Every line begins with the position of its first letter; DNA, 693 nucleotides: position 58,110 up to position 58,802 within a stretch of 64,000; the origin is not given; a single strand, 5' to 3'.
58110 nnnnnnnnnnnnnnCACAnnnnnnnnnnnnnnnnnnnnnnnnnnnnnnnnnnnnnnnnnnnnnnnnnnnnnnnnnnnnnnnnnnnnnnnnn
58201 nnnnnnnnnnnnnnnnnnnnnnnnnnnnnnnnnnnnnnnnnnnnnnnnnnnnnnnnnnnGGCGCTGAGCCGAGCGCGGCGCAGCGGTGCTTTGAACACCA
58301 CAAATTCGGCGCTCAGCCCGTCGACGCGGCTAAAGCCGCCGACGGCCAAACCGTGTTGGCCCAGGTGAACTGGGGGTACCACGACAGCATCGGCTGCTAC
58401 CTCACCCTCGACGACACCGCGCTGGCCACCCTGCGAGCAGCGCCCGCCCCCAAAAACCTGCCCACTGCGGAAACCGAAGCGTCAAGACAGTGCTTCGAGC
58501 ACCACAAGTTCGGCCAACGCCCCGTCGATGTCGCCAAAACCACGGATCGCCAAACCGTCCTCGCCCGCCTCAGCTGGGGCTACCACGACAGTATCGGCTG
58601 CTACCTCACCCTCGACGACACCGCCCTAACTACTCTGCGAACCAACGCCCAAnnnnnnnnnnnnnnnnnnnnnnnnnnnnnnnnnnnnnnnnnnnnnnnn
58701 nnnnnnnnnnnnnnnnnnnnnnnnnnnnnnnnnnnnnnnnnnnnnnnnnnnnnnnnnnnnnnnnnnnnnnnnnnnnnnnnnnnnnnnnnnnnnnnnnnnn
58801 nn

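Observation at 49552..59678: Accessory locus: three secreted repeat proteins sharing one module, two Gn switches, a gene remnant and a DUF222-HNH gene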

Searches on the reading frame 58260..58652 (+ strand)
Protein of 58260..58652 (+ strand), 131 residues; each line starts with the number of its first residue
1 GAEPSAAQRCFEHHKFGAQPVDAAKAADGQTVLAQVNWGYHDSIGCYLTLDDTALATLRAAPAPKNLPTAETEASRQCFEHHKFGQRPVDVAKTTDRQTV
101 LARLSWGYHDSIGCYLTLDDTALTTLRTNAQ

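Call 16: find_homologous_proteins(query=window:58275-58649:+, max_evalue=0.001)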
Query seq(125 aa) (125 aa): 25 proteins with E <= 0.001 among 64 candidates.
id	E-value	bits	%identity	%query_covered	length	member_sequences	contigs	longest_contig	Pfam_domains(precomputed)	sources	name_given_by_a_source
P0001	6.4e-66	238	83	100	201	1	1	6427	-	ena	-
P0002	1.3e-60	221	87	87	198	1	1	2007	-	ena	-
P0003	1.2e-57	211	51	100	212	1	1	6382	-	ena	-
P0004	3.0e-53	197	68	90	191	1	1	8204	-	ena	-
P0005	5.0e-53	196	69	97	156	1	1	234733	-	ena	-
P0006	1.3e-51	192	76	86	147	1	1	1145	-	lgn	-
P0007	3.6e-48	181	77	81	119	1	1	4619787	-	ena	-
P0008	7.1e-48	180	77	86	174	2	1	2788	-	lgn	-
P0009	6.1e-45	170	78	76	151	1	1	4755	-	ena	-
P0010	7.7e-40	154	69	77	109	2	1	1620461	-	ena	-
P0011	4.9e-35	138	64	74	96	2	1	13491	-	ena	-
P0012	3.0e-34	136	63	70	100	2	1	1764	-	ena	-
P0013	4.7e-31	125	69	70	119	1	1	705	-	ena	-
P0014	1.6e-23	101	51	83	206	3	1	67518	-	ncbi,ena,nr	ncbi:MAG: hypothetical protein OXT07_14375 [bacterium]|nr:hypothetical protein [bacterium]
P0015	1.9e-23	101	73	48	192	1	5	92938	-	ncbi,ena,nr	ncbi:MAG: hypothetical protein OXH23_09230 [bacterium]|nr:hypothetical protein [bacterium]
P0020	4.4e-18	83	71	45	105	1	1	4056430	-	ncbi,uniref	ncbi:hypothetical protein [Candidatus Poriferisocius sp.]|uniref:hypothetical protein n=1 Tax=Candid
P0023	1.9e-15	75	70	45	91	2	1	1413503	-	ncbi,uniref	ncbi:hypothetical protein [Candidatus Poriferisocius sp.]|uniref:hypothetical protein n=1 Tax=Candid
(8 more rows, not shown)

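Call 19: find_encoding_contigs(protein=P0023, flank=10000, max_places=4)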
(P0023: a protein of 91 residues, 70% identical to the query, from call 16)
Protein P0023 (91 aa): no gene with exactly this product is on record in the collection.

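Call 20: find_encoding_contigs(protein=P0010, flank=10000, max_places=4)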
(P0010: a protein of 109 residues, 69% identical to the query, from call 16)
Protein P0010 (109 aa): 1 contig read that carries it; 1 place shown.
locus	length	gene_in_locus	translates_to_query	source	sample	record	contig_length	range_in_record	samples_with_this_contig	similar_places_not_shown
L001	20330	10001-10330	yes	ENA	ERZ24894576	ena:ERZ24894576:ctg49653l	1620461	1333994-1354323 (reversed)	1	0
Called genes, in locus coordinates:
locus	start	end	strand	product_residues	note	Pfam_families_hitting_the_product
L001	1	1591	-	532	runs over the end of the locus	PF06609:TRI12 (weak), PF00083:Sugar_tr (faint), PF07690:MFS_1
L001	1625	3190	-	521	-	PF00501:AMP-binding, PF13193:AMP-binding_C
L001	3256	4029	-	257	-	PF00378:ECH_1, PF16113:ECH_2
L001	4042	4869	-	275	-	PF00378:ECH_1, PF16113:ECH_2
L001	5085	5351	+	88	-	-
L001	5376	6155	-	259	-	PF00106:adh_short, PF08659:KR, PF13561:adh_short_C2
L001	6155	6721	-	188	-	PF02870:Methyltransf_1N, PF01035:DNA_binding_1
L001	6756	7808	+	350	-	PF01636:APH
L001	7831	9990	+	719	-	PF04932:Wzy_C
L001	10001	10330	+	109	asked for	-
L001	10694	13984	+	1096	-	-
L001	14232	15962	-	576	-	PF26549:Tricorn_N (faint), PF07676:PD40 (faint)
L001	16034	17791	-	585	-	PF03600:CitMHS, PF02080:TrkA_C, PF00939:Na_sulph_symp, PF03600:CitMHS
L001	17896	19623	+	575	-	PF14306:PUA_2, PF01747:ATP-sulfurylase, PF01583:APS_kinase, PF13671:AAA_33 (faint)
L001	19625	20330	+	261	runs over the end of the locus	PF00459:Inositol_P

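Call 36: predict_structure(alignment_id=A1)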
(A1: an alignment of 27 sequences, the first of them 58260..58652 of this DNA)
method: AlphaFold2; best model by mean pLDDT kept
length: 131 residues; sequences in the alignment: 27
mean_pLDDT: 94.5   pTM: 0.84
mean pLDDT of the five models: 94.5, 94.1, 92.7, 92.6, 39.8
residues with pLDDT >= 90: 126; 70-90: 4; 50-70: 1; < 50: 0
segments of 3 or more residues with pLDDT < 50: none
pLDDT, mean of each block of 10 residues (from residue 1): 86 93 94 96 94 97 96 97 96 95 97 95 96 73
secondary structure, 60 per line:
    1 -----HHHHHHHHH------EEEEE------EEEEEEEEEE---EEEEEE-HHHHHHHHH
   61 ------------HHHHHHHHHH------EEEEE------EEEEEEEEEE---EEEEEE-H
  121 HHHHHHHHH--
elements in order: H6-14 E21-25 E32-41 E45-50 H52-60 H73-82 E89-93 E100-109 E113-118 H120-129

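Call 39: search_protein_representatives(alignment_id=A1)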
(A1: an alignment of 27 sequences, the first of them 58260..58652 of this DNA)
Query: 27 sequences, 166 profile positions. Proteins with E-value up to 0.001 (for the whole library): 124; up to 1e-10: 116; up to 1e-30: 93. The best 124 are listed.
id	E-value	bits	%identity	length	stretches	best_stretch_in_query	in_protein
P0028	3.0e-101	352.9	-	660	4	47-106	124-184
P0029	1.6e-83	295.2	-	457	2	29-134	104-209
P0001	9.1e-78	276.5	-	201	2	31-111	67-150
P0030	3.4e-77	274.6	-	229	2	29-121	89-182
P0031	6.0e-77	273.8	-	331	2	30-135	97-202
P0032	6.7e-77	273.6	-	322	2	33-112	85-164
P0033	7.8e-76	270.2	-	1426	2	33-144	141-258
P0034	1.5e-75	269.3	-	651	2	32-114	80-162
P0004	6.1e-75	267.3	-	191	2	31-125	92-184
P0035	1.0e-74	266.5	-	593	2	33-122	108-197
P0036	1.1e-74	266.5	-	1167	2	32-135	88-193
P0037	2.5e-74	265.3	-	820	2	29-112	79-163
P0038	4.6e-74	264.4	-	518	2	28-113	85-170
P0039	4.9e-74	264.3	-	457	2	29-114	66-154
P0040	5.8e-74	264.1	-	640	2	32-119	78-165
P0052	2.4e-70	252.3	-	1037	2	32-106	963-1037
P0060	1.6e-68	246.4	-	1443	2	37-117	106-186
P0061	1.9e-68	246.2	-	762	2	28-104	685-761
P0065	1.1e-65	237.1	-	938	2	28-104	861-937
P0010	4.3e-55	202.7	-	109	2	27-104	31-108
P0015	2.5e-43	164.4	-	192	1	39-142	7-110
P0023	7.4e-33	130.4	-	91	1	31-104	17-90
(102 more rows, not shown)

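Call 40: fold_search(model_id=the predicted structure, library=pdb)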
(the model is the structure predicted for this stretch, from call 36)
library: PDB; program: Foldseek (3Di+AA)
matches with E <= 10: 153; with E <= 0.001: 0
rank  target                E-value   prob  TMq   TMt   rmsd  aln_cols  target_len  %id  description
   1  9rtt_V                1.1e+00  0.03  0.15  0.08  14.1       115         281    8  Activated Elongation Complex with IWS1 and ELOF1 (released 2025-09-03)
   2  5avf_A                1.5e+00  0.03  0.19  0.12  16.5       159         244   11  The ligand binding domain of Mlp37 with taurine (released 2016-06-01)
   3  2r4e_A                2.0e+00  0.01  0.14  0.06  17.2       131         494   11  Crystal structure of Escherichia coli Glycerol-3-phosphate Dehydrogenase in complex with DHAP (released 2008-04-29)
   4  3fi7                  2.1e+00  0.11  0.13  0.10   6.9        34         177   26  Crystal Structure of the autolysin Auto (Lmo1076) from Listeria monocytogenes, catalytic domain (released 2009-04-07)
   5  4lc9_B                2.1e+00  0.04  0.12  0.05  14.9        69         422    9  Structural Basis for Regulation of Human Glucokinase by Glucokinase Regulatory Protein (released 2013-09-04)
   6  2l9y_MODEL_1_A        2.1e+00  0.02  0.15  0.13  17.5       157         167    5  Solution structure of the MoCVNH-LysM module from the rice blast fungus Magnaporthe oryzae protein (MGG_03307) (released 2011-03-23)
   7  5bw0_E                2.3e+00  0.02  0.16  0.15  13.3       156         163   10  The crystal structure of minor pseudopilin binary complex of XcpV and XcpW from the Type 2 secretion system of Pseudom (released 2016-07-20)
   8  7t4q_D                2.3e+00  0.02  0.15  0.13  21.0       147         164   10  CryoEM structure of the HCMV Pentamer gH/gL/UL128/UL130/UL131A in complex with neutralizing fabs 2C12, 7I13 and 13H11 (released 2022-03-23)
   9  5byf_B                2.3e+00  0.02  0.16  0.09  15.2       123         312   11  Crystal structure of human ribokinase in complex with AMP (released 2016-06-15)
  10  7e5a_B                2.6e+00  0.03  0.18  0.07  11.7        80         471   19  interferon-inducible anti-viral protein R356A (released 2021-05-05)
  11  2b8w_A                2.6e+00  0.03  0.18  0.11  12.2        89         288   16  Crystal-structure of the N-terminal Large GTPase Domain of human Guanylate Binding protein 1 (hGBP1) in complex with G (released 2006-03-07)
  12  1n02_MODEL_1_A        2.9e+00  0.04  0.16  0.20  13.2        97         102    6  Solution Structure of a Circular-Permuted Variant of the Potent HIV-inactivating Protein Cyanovirin-N (released 2002-12-18)
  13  4v08_A                2.9e+00  0.04  0.20  0.15  13.4        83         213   14  Inhibited dimeric pseudorabies virus protease pUL26N at 2 A resolution (released 2015-07-15)
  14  1v4t                  3.1e+00  0.03  0.12  0.05  14.7        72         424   10  Crystal structure of human glucokinase (released 2004-03-30)
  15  2g3t_A                3.3e+00  0.10  0.15  0.12   4.5        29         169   28  Crystal structure of human spermidine/spermine N1-acetyltransferase (hSSAT) (released 2006-03-07)
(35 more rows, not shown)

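Call 45: search_protein_families(library=pfam, alignment_id=A2, max_evalue=0.001)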
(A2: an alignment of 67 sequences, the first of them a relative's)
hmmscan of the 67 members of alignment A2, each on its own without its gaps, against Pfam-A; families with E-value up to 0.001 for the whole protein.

A. member 1, P0028 (660 aa): 2 families
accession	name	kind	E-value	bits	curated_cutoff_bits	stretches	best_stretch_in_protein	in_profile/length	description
PF13540.12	RCC1_2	-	1.8e-29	101.1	22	1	448-470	8-30/30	Regulator of chromosome condensation (RCC1) repeat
PF25390.1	WD40_RLD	-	2.7e-08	34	150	1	277-653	52-331/363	RCC1-like domain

B. families by the number of members that match (of 67 scanned): 45 families (the first 25 are shown)
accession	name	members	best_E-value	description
PF13540.12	RCC1_2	30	2.7e-125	Regulator of chromosome condensation (RCC1) repeat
PF25390.1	WD40_RLD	29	4.2e-77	RCC1-like domain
PF00041.27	fn3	9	4.1e-146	Fibronectin type III domain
PF25059.1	FN3_DSCAM-DSCAML_C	7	1.5e-59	DSCAM/DSCAML C-terminal Fn3-like domain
PF00188.32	CAP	7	2.7e-17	Cysteine-rich secretory protein family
PF16656.11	Pur_ac_phosph_N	4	9.4e-44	Purple acid Phosphatase, N-terminal domain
PF25788.1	Ig_Rha78A_N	4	3.3e-23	Rha78A-like, N-terminal immunoglobulin domain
PF13620.12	CarboxypepD_reg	4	3.1e-08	Carboxypeptidase regulatory-like domain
PF00560.39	LRR_1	3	1.8e-42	Leucine Rich Repeat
PF13855.12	LRR_8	3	1.9e-33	Leucine rich repeat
PF12799.13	LRR_4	3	6.4e-33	Leucine Rich repeats (2 copies)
PF21605.3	CRLF2-like_D2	3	2.6e-18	Cytokine receptor-like factor 2-like, D2 domain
PF24489.1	Ig_J_second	3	2.1e-17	Tip attachment protein J second Ig-like domain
PF24421.1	Ig_J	3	7.4e-11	Tip attachment protein J, Ig-like domain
PF19078.6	Big_12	3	1e-09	Bacterial Ig-like domain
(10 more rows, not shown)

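Call 52: find_encoding_contigs(protein=P0065, flank=10000, max_places=6)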
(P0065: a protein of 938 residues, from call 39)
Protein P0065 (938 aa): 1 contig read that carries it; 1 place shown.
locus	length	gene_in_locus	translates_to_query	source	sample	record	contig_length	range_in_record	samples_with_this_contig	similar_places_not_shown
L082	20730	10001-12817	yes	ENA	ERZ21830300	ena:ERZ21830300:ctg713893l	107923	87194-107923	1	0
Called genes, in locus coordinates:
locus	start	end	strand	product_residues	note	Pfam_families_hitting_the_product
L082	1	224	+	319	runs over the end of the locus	PF04199:Cyclase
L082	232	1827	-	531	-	PF06609:TRI12, PF00083:Sugar_tr (weak), PF07690:MFS_1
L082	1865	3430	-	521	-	PF00501:AMP-binding, PF13193:AMP-binding_C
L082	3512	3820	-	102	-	PF00378:ECH_1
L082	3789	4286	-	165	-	PF00378:ECH_1, PF16113:ECH_2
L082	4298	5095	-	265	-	PF00378:ECH_1, PF16113:ECH_2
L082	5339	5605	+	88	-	-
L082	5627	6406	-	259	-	PF00106:adh_short, PF01370:Epimerase (weak), PF08659:KR, PF13561:adh_short_C2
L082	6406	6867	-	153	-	PF02870:Methyltransf_1N (weak), PF01035:DNA_binding_1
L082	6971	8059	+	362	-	PF01636:APH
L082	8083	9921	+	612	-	PF04932:Wzy_C, PF23914:TPR_CcmH_CycH (weak)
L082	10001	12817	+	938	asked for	PF25390:WD40_RLD, PF13540:RCC1_2, PF25390:WD40_RLD, PF13540:RCC1_2, PF25390:WD40_RLD, PF13540:RCC1_2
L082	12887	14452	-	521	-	PF03600:CitMHS, PF02080:TrkA_C, PF00939:Na_sulph_symp, PF03600:CitMHS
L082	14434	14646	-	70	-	-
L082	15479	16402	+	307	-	PF01747:ATP-sulfurylase, PF01583:APS_kinase, PF13671:AAA_33 (faint)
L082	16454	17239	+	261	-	PF00459:Inositol_P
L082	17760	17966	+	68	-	PF00459:Inositol_P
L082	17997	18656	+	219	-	PF21003:NucS_N, PF01939:NucS_C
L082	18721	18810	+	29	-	-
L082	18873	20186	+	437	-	PF12229:PG_binding_4 (weak), PF04294:VanW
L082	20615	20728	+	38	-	?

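Call 53: find_encoding_contigs(protein=P0052, flank=10000, max_places=6)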
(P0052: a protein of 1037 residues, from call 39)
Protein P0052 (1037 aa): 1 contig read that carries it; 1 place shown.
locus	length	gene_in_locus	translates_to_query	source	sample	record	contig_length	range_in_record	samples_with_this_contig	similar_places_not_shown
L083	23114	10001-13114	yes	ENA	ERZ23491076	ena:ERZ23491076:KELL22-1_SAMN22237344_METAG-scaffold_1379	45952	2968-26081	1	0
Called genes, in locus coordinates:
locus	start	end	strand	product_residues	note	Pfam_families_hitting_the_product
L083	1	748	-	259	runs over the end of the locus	PF00106:adh_short, PF01370:Epimerase (faint), PF08659:KR, PF13561:adh_short_C2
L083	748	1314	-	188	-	PF02870:Methyltransf_1N, PF01035:DNA_binding_1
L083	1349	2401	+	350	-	PF01636:APH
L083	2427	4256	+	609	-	PF04932:Wzy_C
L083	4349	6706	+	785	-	PF13540:RCC1_2 (weak), PF25390:WD40_RLD, PF13540:RCC1_2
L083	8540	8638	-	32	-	-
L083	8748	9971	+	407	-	PF13540:RCC1_2 (weak), PF25390:WD40_RLD (faint), PF00173:Cyt-b5, PF13540:RCC1_2 (weak)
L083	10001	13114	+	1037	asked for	PF25390:WD40_RLD, PF13540:RCC1_2, PF25390:WD40_RLD, PF25390:WD40_RLD, PF13540:RCC1_2, PF25390:WD40_RLD, PF13540:RCC1_2, PF25390:WD40_RLD, +6 more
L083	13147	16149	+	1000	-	PF25390:WD40_RLD, PF13540:RCC1_2 (weak), PF25390:WD40_RLD, PF13540:RCC1_2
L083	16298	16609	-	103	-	PF01850:PIN (weak)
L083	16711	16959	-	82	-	-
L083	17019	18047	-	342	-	PF01551:Peptidase_M23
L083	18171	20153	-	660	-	-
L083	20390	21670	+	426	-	PF02720:DUF222, PF01844:HNH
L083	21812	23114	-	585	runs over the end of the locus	PF03600:CitMHS, PF02080:TrkA_C, PF00939:Na_sulph_symp, PF03600:CitMHS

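Call 58: find_related_loci(query=A1, collection=metagenome_contigs, flank=6000)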
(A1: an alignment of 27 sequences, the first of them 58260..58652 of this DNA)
Query A1 (131 aa) in metagenome_contigs; peptide patterns used: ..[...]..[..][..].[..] (x = any residue, [..] = any of these).
144 stretches matched a pattern; 4 encode a relative of the query (tblastn E <= 1e-3); 4 distinct loci.
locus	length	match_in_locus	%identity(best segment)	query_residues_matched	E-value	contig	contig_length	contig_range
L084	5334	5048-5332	51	5-129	3e-27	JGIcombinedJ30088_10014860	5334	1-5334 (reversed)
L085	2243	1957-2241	51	5-129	3e-27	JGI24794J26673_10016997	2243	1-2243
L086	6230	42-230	57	5-131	6e-18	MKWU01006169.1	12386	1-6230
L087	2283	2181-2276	72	9-108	2e-13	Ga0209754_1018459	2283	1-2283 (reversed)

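Call 60: find_encoding_contigs(protein=P0028, flank=10000, max_places=10)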
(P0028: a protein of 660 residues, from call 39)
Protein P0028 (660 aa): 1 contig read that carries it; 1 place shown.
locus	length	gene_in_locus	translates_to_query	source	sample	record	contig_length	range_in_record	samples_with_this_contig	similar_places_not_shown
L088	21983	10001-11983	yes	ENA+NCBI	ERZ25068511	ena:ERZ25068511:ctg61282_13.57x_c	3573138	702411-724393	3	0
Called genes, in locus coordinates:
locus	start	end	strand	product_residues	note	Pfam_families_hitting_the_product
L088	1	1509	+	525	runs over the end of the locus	PF00501:AMP-binding, PF13193:AMP-binding_C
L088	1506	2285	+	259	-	PF01925:TauE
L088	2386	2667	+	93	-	PF12728:HTH_17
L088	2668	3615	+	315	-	PF02562:PhoH, PF13604:AAA_30 (weak)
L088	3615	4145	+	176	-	PF02130:YbeY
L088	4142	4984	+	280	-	PF00571:CBS, PF03471:CorC_HlyC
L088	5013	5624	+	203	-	PF00730:HhH-GPD (weak)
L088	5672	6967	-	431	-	PF12733:Cadherin-like, PF00041:fn3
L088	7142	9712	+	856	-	-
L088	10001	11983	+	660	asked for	PF25390:WD40_RLD (faint), PF13540:RCC1_2 (weak)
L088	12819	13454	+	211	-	PF00872:Transposase_mut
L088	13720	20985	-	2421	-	-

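Call 68: search_protein_families(library=pfam, proteins=[window:58260-58652:+], max_evalue=5)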
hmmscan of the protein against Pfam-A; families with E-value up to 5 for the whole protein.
window:58260-58652:+ (131 aa): 4 families
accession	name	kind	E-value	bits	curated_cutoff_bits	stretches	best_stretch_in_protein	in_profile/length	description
PF15915.11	BAT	-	0.003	17.8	25.8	1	11-61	8-58/156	GAF and HTH_10 associated domain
PF22691.2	Thiolase_C_1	-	0.0035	17.5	28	1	67-102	16-51/144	Thiolase C-terminal domain-like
PF02591.20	Zn_ribbon_9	-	0.071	13.7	29.1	0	45-61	4-20/33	C4-type zinc ribbon domain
PF20914.2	DNA_pol_IIIA_C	-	0.095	13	22.5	1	76-109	3-34/52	DNA polymerase III subunit alpha, C-terminal domain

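Call 83: find_encoding_contigs(protein=P0034, flank=6000, max_places=10)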
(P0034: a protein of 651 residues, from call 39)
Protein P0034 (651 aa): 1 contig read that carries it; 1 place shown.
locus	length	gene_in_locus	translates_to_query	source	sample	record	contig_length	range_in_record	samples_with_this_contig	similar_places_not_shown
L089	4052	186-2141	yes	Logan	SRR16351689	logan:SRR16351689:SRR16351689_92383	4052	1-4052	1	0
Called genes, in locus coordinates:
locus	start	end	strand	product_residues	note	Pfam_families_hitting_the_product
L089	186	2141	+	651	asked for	-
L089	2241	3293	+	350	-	PF01551:Peptidase_M23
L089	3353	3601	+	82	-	-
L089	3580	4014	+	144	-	PF01850:PIN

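Call 95: fold_search(model_id=the predicted structure, library=viral)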
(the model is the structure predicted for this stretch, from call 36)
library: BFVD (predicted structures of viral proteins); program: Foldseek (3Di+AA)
matches with E <= 10: 200; with E <= 0.001: 0
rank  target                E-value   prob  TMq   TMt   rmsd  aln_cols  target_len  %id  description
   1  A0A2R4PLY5            1.1e-01  0.09  0.17  0.06  14.8       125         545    9  (no name in the UniProt tables at hand)
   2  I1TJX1                1.7e-01  0.06  0.14  0.05  16.4       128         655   17  (no name in the UniProt tables at hand)
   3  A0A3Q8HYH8            2.0e-01  0.06  0.15  0.09  15.7       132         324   12  (no name in the UniProt tables at hand)
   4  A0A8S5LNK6            6.0e-01  0.04  0.15  0.13  14.8        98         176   14  Uncharacterized protein [Siphoviridae sp. ctsf32]
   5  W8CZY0                1.2e+00  0.06  0.23  0.07  17.5       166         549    8  dUTP diphosphatase [Erwinia phage PhiEaH1]
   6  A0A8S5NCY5            1.5e+00  0.03  0.16  0.05  18.1       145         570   12  Tail protein [Siphoviridae sp. ctUse40]
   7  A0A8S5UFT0            1.8e+00  0.06  0.20  0.19  11.7       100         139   11  Single stranded DNA binding protein [Podoviridae sp. ctnuR9]
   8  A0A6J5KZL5            1.9e+00  0.03  0.23  0.17  19.3       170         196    8  Uncharacterized protein [uncultured Caudovirales phage]
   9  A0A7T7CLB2            1.9e+00  0.02  0.18  0.19  16.9       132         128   11  Uncharacterized protein [Providencia phage PSTRCR_114]
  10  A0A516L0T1            1.9e+00  0.01  0.15  0.14  15.6       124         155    6  (no name in the UniProt tables at hand)
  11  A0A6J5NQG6            2.3e+00  0.09  0.23  0.35   4.5        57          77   12  Uncharacterized protein [uncultured Caudovirales phage]
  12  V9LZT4                2.3e+00  0.04  0.20  0.19  15.1        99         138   11  Uncharacterized protein [Vibrio phage VH7D]
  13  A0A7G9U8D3            2.3e+00  0.04  0.22  0.11  19.1       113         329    8  Per os infectivity factor 1 [Spilarctia obliqua nucleopolyhedrovirus]
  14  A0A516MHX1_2          2.3e+00  0.02  0.16  0.04  19.1       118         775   11  (no name in the UniProt tables at hand)
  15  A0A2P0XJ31            2.3e+00  0.01  0.16  0.05  15.0       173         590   10  (no name in the UniProt tables at hand)
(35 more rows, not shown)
